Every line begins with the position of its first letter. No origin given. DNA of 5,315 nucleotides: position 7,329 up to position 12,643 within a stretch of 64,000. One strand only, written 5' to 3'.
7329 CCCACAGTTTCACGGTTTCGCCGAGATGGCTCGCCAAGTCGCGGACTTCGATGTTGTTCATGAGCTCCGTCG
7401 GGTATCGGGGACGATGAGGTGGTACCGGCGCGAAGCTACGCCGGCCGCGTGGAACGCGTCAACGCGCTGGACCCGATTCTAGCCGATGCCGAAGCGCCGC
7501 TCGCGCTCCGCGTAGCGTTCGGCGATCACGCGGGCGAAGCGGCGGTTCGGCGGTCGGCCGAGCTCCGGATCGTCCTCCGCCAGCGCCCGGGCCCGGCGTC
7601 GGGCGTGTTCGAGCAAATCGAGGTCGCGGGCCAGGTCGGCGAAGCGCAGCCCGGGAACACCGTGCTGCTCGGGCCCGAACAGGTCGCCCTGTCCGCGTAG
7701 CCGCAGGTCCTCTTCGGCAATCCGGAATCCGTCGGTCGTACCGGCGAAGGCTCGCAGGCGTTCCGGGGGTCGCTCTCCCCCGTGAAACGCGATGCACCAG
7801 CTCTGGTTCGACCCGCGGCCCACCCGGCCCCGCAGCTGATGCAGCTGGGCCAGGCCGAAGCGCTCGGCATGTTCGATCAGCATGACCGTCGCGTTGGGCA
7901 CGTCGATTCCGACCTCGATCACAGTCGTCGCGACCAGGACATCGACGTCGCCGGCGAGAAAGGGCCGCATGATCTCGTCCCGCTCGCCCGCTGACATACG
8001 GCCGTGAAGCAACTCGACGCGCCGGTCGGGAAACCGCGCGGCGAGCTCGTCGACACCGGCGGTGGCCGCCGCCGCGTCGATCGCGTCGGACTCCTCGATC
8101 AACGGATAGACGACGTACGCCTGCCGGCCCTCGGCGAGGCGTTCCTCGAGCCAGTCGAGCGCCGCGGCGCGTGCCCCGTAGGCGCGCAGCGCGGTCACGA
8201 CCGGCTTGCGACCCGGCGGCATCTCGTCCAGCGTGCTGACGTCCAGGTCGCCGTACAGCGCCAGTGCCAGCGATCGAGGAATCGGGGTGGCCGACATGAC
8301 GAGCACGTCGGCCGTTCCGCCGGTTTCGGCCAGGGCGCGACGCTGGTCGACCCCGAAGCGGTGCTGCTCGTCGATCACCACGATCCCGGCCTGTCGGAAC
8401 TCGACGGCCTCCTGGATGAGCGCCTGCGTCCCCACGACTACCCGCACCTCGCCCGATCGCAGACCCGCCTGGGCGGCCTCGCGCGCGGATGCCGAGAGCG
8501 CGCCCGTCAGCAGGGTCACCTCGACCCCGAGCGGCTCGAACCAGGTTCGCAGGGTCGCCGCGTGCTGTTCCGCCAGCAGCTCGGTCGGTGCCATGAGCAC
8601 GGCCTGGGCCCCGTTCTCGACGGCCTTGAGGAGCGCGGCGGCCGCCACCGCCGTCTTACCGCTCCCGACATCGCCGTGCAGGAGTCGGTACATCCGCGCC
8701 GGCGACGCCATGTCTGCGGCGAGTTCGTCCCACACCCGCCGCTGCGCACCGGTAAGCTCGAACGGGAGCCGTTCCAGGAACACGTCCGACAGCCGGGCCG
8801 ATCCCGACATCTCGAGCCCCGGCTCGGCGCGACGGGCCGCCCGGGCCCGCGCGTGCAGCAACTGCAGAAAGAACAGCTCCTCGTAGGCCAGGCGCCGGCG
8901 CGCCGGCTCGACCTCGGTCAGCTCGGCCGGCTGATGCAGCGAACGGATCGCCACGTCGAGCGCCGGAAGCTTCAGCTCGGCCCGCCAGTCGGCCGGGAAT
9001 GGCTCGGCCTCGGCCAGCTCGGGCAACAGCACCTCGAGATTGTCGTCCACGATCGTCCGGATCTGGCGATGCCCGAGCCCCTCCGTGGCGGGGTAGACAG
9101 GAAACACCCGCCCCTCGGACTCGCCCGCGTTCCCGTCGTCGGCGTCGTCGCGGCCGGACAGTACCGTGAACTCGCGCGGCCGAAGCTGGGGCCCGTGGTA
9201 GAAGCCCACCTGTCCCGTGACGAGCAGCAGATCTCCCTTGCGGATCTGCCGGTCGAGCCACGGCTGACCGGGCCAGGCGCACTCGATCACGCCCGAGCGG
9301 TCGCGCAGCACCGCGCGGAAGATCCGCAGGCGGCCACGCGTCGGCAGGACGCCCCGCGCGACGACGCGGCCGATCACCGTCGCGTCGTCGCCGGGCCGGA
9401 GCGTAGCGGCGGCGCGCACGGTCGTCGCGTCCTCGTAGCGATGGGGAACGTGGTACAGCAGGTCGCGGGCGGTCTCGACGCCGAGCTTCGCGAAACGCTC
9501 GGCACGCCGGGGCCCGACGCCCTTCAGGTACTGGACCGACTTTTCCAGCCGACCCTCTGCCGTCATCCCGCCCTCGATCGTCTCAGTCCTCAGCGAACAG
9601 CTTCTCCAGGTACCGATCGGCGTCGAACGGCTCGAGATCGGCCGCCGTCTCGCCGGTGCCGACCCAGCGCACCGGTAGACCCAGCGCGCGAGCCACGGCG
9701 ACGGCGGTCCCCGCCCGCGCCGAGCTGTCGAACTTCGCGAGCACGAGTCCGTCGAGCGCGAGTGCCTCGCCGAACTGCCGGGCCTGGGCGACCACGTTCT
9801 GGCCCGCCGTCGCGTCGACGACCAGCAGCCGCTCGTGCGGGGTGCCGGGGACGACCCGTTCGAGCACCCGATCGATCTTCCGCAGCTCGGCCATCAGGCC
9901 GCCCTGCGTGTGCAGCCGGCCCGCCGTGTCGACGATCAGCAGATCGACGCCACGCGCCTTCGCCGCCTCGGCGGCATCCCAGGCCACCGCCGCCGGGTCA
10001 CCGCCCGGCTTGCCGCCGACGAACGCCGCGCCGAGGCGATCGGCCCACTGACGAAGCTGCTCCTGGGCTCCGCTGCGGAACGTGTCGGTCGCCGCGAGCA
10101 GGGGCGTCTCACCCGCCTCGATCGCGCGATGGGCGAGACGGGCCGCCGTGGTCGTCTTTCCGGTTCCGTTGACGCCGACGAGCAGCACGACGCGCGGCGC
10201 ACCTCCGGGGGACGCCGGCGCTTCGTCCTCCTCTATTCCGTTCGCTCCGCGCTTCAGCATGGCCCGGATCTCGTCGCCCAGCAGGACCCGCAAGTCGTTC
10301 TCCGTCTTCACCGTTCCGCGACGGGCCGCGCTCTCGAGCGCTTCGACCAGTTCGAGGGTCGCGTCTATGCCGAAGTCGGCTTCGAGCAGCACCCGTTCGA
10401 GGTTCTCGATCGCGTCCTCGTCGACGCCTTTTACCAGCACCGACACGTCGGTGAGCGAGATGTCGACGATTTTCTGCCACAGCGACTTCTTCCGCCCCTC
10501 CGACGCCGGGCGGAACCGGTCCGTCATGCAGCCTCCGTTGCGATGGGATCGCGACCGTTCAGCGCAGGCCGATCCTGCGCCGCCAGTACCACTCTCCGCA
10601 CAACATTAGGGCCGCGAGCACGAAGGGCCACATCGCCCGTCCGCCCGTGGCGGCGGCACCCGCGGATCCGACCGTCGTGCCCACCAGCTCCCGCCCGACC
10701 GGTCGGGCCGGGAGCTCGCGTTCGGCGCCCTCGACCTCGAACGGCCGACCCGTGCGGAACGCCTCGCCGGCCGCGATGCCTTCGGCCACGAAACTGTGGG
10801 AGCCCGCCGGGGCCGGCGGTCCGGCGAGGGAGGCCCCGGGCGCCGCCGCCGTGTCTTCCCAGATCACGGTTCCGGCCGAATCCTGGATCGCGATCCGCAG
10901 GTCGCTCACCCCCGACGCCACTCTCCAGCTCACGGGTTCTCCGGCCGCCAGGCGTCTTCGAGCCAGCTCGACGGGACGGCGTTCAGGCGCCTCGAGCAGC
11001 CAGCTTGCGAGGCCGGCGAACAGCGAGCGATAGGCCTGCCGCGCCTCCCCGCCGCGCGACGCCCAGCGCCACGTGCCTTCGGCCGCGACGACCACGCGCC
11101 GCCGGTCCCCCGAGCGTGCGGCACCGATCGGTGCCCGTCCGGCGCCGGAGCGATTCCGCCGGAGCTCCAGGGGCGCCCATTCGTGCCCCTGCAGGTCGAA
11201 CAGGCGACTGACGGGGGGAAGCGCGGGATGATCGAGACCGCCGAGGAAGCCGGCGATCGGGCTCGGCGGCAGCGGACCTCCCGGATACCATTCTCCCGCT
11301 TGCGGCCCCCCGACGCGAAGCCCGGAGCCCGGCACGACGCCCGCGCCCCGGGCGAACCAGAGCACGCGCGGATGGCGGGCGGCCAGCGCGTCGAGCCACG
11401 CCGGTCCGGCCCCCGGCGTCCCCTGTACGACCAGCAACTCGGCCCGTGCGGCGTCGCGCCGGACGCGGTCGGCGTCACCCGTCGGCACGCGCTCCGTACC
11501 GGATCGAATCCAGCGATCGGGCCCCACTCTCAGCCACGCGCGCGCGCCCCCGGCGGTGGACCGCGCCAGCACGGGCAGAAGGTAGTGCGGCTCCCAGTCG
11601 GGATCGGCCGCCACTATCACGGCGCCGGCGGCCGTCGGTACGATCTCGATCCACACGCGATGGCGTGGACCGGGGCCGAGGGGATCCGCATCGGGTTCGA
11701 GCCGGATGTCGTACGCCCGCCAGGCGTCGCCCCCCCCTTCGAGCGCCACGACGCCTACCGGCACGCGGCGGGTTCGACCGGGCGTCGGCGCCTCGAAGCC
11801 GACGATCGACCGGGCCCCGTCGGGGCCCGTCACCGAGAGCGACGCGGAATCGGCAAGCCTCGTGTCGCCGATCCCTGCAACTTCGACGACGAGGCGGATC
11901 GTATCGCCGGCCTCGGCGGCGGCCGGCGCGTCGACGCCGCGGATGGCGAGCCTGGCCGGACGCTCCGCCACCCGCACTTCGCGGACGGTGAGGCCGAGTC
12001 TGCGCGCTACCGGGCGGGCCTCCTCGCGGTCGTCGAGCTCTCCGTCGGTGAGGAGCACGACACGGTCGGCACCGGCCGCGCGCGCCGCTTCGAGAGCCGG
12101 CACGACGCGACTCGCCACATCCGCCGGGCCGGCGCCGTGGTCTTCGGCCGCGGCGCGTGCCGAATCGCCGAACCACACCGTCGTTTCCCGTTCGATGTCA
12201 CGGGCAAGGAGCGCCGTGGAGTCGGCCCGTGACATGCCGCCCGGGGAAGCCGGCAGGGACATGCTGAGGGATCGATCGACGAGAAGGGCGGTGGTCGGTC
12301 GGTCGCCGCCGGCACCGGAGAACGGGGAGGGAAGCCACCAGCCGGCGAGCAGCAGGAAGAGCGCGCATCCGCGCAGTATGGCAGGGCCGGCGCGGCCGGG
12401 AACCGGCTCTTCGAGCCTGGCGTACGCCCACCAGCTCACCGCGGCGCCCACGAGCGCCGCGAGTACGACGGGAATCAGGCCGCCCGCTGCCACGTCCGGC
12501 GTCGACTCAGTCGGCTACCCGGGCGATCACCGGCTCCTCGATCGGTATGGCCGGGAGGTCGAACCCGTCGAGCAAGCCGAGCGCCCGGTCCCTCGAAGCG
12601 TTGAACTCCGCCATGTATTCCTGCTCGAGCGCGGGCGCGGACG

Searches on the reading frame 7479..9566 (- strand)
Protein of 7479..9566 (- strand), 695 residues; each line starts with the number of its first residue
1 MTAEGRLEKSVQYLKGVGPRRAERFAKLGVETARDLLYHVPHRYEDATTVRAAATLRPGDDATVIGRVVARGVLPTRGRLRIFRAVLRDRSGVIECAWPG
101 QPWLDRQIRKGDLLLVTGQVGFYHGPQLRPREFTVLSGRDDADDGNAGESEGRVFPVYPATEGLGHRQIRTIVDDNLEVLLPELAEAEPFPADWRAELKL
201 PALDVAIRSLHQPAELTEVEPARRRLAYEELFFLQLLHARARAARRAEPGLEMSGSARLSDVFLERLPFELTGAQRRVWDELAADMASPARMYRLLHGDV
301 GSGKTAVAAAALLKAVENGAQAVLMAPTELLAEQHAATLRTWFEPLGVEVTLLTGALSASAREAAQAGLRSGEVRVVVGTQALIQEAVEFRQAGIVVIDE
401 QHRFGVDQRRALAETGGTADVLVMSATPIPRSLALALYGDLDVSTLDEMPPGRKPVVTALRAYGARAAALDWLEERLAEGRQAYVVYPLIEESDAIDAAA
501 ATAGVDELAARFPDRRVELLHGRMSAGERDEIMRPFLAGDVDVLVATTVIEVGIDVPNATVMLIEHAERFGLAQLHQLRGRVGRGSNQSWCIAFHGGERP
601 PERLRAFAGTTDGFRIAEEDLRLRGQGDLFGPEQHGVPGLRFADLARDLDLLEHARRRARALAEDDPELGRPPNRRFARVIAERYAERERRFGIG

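Call 11: search_protein_families(library=ncbifam, proteins=[window:7479-9566:-], max_evalue=0.00001)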
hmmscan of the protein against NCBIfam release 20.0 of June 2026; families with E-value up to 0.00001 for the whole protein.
window:7479-9566:- (695 aa): 37 families (the best 25 are shown)
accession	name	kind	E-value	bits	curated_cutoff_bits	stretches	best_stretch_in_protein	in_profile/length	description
NF008168.0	PRK10917.2-2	equivalog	1.7e-254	846.8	718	1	4-691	106-791/795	ATP-dependent DNA helicase RecG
NF008165.0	PRK10917.1-3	equivalog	6.6e-229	761.9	711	1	6-687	5-684/692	ATP-dependent DNA helicase RecG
TIGR00643.1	recG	equivalog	3.9e-202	673.3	659.4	1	28-658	1-628/629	ATP-dependent DNA helicase RecG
NF008170.0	PRK10917.2-4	equivalog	3.5e-200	666.9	975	1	5-673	127-806/826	ATP-dependent DNA helicase RecG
NF008164.0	PRK10917.1-2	equivalog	3.7e-194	646.9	785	1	9-670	13-678/704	ATP-dependent DNA helicase RecG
NF008163.0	PRK10917.1-1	equivalog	8e-192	639.2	796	1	8-670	8-675/692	ATP-dependent DNA helicase RecG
NF008166.0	PRK10917.1-4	equivalog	2.8e-187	624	864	1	21-670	23-688/705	ATP-dependent DNA helicase RecG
NF008167.0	PRK10917.2-1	equivalog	5.4e-170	567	995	1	17-674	12-724/744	ATP-dependent DNA helicase RecG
TIGR00580.2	mfd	equivalog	2.1e-105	354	800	1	242-636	405-798/907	transcription-repair coupling factor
NF008169.0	PRK10917.2-3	equivalog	4.1e-87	293.2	555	1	259-660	218-604/610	ATP-dependent DNA helicase RecG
NF007966.0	PRK10689.1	equivalog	5.8e-73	246.1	1329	1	243-655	573-982/1148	transcription-repair coupling factor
NF004067.0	PRK05580.1-4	equivalog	6.1e-16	57.9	763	1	261-408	195-334/737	primosomal protein N'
NF004070.0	PRK05580.2-2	equivalog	6.8e-16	57.6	921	1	268-408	194-329/729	primosomal protein N'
TIGR00595.1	priA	equivalog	1.4e-15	56.9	230.35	1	295-408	1-109/509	replication restart helicase PriA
NF004066.1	PRK05580.1-3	equivalog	1.6e-15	56.5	813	1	266-406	248-381/788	primosomal protein N'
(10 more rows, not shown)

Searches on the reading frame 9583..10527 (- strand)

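Call 11: search_protein_families(library=ncbifam, proteins=[window:9583-10527:-], max_evalue=0.00001)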
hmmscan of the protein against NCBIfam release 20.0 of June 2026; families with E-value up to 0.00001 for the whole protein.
window:9583-10527:- (314 aa): 11 families
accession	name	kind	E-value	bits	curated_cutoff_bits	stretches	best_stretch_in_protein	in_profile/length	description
TIGR00064.1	ftsY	equivalog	4.9e-90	301.6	260.7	1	35-311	2-279/279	signal recognition particle-docking protein FtsY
TIGR00959.1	ffh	equivalog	2e-58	198.2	473.2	1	37-310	27-293/428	signal recognition particle protein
TIGR01425.1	SRP54_euk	equivalog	1.7e-39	135.9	576.25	1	26-311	17-294/428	signal recognition particle protein SRP54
TIGR03499.1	FlhF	equivalog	1.8e-16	61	174.15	1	96-203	183-286/286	flagellar biosynthesis GTPase FlhF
NF009367.0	PRK12724.1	equivalog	1.7e-13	50.3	718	1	107-284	219-387/433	flagellar biosynthesis regulator FlhF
NF009368.0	PRK12726.1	equivalog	4.5e-13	49.1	832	1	112-295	207-381/407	flagellar biosynthesis regulator FlhF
NF011312.0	PRK14723.1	equivalog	6.7e-12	44.7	951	1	113-311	187-379/768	flagellar biosynthesis regulator FlhF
NF011310.0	PRK14721.1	equivalog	9.3e-12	44.9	725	1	86-295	170-365/423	flagellar biosynthesis regulator FlhF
NF011311.0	PRK14722.1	equivalog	8.9e-11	41.4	777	1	113-295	139-320/374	flagellar biosynthesis regulator FlhF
NF009366.0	PRK12723.1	equivalog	2.2e-07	30.3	585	1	35-279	106-335/388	flagellar biosynthesis regulator FlhF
NF005230.0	PRK06731.1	equivalog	2.3e-07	30.4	553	1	114-281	89-247/281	flagellar biosynthesis regulator FlhF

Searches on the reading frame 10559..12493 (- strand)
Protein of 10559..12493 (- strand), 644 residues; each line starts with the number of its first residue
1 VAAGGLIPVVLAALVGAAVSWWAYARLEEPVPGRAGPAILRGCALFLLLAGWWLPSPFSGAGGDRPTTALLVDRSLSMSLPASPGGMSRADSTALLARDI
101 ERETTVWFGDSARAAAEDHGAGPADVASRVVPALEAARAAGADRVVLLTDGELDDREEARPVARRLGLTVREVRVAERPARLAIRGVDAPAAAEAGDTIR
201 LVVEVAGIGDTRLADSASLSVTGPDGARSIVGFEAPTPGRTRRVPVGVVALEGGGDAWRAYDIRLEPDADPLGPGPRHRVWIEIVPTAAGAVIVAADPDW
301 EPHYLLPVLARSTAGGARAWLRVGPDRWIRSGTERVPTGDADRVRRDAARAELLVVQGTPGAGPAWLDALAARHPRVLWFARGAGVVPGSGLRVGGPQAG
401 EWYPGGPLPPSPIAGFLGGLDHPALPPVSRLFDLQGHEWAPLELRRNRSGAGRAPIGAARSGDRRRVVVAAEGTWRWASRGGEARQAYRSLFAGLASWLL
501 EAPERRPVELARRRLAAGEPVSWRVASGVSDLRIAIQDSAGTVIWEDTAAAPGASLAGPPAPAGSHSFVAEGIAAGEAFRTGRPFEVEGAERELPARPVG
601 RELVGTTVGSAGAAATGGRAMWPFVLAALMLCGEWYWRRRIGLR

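Call 11: search_protein_families(library=ncbifam, proteins=[window:10559-12493:-], max_evalue=0.00001)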
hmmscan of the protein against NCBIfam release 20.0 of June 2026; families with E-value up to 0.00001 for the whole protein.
window:10559-12493:- (644 aa): 0 families

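Call 41: search_protein_families(library=pfam, proteins=[window:10559-12493:-], max_evalue=0.1)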
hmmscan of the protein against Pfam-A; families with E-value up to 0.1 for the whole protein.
window:10559-12493:- (644 aa): 1 family
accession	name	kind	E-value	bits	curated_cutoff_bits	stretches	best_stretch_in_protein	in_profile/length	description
PF01590.32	GAF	-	0.043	14.8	22.4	0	135-264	12-120/133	GAF domain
